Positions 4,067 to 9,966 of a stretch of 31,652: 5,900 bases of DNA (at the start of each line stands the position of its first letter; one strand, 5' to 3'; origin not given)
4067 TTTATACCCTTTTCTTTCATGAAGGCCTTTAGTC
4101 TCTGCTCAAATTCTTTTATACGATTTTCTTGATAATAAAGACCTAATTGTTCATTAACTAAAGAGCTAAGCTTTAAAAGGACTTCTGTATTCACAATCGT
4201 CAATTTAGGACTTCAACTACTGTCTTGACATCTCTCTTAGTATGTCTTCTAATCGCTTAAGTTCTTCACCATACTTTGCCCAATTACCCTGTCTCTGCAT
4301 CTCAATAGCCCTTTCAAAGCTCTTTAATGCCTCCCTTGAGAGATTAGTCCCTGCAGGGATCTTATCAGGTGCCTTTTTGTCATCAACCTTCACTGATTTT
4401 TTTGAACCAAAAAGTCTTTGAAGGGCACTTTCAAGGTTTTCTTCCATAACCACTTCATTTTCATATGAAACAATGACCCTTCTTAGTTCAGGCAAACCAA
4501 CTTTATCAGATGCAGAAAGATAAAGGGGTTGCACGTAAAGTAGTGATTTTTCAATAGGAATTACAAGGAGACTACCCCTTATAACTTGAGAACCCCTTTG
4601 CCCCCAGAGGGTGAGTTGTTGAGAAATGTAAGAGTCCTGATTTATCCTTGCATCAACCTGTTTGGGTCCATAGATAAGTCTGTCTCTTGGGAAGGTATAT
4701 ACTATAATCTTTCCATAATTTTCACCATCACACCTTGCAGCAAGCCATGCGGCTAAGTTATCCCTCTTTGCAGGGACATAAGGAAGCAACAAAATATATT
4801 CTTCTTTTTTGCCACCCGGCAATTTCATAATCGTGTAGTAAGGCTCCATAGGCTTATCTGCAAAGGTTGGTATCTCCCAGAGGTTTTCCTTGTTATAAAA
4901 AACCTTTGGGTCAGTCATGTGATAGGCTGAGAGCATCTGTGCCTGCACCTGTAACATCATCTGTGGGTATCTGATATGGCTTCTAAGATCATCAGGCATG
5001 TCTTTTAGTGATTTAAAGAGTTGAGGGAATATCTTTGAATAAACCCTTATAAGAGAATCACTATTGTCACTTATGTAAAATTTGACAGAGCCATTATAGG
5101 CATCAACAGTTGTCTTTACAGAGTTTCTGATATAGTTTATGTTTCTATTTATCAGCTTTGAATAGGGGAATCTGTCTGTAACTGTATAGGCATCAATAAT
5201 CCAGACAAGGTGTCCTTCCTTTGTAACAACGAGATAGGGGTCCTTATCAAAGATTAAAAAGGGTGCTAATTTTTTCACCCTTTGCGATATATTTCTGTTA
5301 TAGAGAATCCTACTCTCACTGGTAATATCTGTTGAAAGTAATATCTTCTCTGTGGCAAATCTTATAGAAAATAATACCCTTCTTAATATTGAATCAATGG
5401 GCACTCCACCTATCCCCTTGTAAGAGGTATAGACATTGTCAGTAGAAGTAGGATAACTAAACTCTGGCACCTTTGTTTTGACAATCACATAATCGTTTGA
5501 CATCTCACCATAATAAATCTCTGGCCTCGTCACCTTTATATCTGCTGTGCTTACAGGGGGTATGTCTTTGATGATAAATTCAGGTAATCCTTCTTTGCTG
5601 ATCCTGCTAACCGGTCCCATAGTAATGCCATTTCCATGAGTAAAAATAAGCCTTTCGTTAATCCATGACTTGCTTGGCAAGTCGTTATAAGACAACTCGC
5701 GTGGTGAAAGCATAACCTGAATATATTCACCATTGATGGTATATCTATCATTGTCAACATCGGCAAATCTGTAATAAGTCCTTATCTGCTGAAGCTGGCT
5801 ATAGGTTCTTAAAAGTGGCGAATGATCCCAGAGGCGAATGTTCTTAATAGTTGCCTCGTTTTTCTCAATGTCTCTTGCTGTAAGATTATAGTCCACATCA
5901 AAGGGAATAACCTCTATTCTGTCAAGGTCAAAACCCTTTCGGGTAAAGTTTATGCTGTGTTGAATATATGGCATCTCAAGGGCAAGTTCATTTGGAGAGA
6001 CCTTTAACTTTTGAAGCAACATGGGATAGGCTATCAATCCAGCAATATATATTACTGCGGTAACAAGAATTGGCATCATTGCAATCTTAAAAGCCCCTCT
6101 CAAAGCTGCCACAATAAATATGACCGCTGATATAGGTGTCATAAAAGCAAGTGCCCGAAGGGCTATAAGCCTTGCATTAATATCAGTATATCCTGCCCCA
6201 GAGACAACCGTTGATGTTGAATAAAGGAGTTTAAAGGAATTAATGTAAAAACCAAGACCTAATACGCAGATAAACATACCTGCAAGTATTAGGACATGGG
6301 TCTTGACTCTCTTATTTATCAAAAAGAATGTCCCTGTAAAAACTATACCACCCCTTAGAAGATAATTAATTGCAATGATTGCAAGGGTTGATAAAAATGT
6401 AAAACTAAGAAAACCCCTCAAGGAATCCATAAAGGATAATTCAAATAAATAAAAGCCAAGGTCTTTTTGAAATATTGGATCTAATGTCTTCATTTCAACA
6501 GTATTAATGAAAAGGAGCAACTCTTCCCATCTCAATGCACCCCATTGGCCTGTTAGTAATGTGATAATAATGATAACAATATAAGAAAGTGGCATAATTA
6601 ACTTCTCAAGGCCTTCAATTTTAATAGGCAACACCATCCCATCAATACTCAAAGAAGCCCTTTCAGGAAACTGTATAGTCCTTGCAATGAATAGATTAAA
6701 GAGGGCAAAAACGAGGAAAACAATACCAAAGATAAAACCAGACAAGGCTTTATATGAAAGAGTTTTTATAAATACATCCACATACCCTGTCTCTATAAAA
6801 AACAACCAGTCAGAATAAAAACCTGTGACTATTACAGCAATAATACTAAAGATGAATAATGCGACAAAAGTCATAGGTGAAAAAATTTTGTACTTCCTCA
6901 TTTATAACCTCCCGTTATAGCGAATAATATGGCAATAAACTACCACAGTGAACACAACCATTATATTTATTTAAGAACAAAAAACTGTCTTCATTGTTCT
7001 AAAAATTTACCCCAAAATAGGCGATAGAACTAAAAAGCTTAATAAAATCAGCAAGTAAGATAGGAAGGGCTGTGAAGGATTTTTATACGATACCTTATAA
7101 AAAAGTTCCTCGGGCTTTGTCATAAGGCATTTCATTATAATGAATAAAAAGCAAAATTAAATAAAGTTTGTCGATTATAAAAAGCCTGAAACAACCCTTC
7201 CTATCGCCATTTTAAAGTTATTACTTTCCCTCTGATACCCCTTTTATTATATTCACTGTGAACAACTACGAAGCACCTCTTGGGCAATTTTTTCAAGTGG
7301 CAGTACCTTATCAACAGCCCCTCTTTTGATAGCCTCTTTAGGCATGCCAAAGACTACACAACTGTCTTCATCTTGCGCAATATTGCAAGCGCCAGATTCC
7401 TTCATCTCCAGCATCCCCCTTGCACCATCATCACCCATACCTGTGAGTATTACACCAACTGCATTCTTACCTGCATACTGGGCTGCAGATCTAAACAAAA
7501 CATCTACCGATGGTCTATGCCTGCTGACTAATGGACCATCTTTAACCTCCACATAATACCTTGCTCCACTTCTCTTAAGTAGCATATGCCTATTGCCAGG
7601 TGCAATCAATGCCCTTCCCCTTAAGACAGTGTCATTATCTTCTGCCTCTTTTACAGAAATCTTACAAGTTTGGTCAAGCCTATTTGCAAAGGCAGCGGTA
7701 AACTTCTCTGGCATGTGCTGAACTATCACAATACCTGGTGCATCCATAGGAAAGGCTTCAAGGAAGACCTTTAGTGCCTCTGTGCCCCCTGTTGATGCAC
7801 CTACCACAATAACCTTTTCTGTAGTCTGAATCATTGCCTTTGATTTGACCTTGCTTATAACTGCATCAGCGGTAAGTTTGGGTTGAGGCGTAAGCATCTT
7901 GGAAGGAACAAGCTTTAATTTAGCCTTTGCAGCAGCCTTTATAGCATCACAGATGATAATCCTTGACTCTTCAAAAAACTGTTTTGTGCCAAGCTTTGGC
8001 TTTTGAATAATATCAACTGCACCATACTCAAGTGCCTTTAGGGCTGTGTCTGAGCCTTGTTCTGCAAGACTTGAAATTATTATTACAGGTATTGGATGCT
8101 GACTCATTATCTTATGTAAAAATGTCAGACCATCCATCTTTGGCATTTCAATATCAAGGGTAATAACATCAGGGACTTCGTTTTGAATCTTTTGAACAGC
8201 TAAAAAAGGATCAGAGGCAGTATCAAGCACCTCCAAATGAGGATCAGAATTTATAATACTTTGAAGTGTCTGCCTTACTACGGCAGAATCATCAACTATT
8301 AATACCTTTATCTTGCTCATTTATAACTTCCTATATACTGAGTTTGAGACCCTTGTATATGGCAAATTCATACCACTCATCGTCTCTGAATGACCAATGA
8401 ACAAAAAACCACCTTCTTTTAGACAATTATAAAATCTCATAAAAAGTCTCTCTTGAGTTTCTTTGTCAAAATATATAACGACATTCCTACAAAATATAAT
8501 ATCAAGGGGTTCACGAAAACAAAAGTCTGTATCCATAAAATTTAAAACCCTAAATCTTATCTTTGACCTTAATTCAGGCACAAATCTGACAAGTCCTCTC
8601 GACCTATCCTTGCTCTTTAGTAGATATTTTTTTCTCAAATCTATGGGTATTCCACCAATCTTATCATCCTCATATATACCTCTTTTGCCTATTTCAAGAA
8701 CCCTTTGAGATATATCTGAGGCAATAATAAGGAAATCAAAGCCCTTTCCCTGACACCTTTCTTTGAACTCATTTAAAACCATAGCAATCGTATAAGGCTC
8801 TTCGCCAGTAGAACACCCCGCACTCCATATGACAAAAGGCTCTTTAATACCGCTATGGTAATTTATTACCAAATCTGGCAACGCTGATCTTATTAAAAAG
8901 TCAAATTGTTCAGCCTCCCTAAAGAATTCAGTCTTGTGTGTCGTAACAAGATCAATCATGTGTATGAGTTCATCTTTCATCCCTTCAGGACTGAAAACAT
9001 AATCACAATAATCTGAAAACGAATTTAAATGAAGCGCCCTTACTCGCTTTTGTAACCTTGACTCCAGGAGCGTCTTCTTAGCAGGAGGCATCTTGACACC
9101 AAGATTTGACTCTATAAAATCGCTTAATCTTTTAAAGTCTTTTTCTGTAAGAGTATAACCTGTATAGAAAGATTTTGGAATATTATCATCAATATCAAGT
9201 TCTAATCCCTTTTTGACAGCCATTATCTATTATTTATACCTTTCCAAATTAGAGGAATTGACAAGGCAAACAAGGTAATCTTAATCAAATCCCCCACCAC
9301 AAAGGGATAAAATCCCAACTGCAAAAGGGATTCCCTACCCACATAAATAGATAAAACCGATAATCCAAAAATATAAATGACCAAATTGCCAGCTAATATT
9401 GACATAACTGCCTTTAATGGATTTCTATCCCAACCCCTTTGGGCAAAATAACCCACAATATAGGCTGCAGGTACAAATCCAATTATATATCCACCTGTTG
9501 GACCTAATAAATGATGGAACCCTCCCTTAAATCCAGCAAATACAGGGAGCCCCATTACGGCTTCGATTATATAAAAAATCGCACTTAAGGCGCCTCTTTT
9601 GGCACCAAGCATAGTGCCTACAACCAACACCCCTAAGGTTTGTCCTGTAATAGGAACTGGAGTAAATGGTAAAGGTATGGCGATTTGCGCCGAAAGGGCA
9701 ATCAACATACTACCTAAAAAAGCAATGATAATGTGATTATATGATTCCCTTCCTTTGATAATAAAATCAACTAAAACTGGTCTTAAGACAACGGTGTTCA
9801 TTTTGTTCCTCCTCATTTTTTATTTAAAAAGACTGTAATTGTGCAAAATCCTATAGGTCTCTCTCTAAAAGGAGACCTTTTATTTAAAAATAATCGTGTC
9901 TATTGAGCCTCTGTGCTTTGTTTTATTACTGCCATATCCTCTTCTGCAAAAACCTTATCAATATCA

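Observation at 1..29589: Dense family of ~200-bp structured non-coding elements (family A) with nested inverted repeats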

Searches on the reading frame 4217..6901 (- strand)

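Call 9: search_protein_families(library=pfam, proteins=[window:4217-6901:-])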
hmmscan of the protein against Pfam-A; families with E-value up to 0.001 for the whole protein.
window:4217-6901:- (894 aa): 1 family
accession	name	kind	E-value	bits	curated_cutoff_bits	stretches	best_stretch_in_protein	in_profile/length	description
PF03699.18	UPF0182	-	1.3e-285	949.9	27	1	11-766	4-770/770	Uncharacterised protein family (UPF0182)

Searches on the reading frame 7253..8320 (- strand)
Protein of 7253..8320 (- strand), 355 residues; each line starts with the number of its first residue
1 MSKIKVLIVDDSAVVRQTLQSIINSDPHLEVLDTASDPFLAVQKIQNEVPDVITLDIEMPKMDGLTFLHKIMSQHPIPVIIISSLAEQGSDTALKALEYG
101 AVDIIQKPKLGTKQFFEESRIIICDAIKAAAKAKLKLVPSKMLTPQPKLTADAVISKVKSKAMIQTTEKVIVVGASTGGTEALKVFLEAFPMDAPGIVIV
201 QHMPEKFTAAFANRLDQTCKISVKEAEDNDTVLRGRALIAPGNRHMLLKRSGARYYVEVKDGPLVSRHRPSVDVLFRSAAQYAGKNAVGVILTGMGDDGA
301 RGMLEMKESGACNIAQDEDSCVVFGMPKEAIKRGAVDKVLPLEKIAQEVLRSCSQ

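Call 9: search_protein_families(library=pfam, proteins=[window:7253-8320:-])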
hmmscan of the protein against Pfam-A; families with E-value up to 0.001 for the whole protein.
window:7253-8320:- (355 aa): 2 families
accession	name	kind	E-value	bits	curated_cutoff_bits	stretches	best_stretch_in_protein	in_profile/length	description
PF01339.22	CheB_methylest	-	4.5e-70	235.3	24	1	171-348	1-173/174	CheB methylesterase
PF00072.30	Response_reg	-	4.6e-24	85.2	30.2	1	6-108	1-100/111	Response regulator receiver domain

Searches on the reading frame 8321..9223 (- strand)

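Call 9: search_protein_families(library=pfam, proteins=[window:8321-9223:-])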
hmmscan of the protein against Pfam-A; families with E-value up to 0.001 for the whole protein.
window:8321-9223:- (300 aa): 3 families
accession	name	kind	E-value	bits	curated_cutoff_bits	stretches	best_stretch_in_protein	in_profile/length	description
PF01739.24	CheR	-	4.3e-57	193.2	27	1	97-293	2-190/195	CheR methyltransferase, SAM binding domain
PF03705.20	CheR_N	-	1.1e-15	57.4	27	1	28-78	1-51/53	CheR methyltransferase, all-alpha domain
PF13649.12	Methyltransf_25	-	0.00018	22.6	27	0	220-272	46-97/97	Methyltransferase domain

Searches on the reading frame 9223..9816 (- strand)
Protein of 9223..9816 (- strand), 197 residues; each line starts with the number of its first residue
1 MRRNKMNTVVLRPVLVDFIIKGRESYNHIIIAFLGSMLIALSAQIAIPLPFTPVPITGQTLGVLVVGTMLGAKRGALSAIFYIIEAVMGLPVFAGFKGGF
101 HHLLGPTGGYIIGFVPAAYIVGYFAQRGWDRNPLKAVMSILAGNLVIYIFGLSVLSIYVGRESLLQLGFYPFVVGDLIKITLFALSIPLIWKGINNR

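Call 9: search_protein_families(library=pfam, proteins=[window:9223-9816:-])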
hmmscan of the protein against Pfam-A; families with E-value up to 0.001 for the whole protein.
window:9223-9816:- (197 aa): 1 family
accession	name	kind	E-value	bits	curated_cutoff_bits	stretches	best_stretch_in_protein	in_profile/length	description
PF02632.19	BioY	-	1.6e-40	138.8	25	1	51-192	1-140/140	BioY family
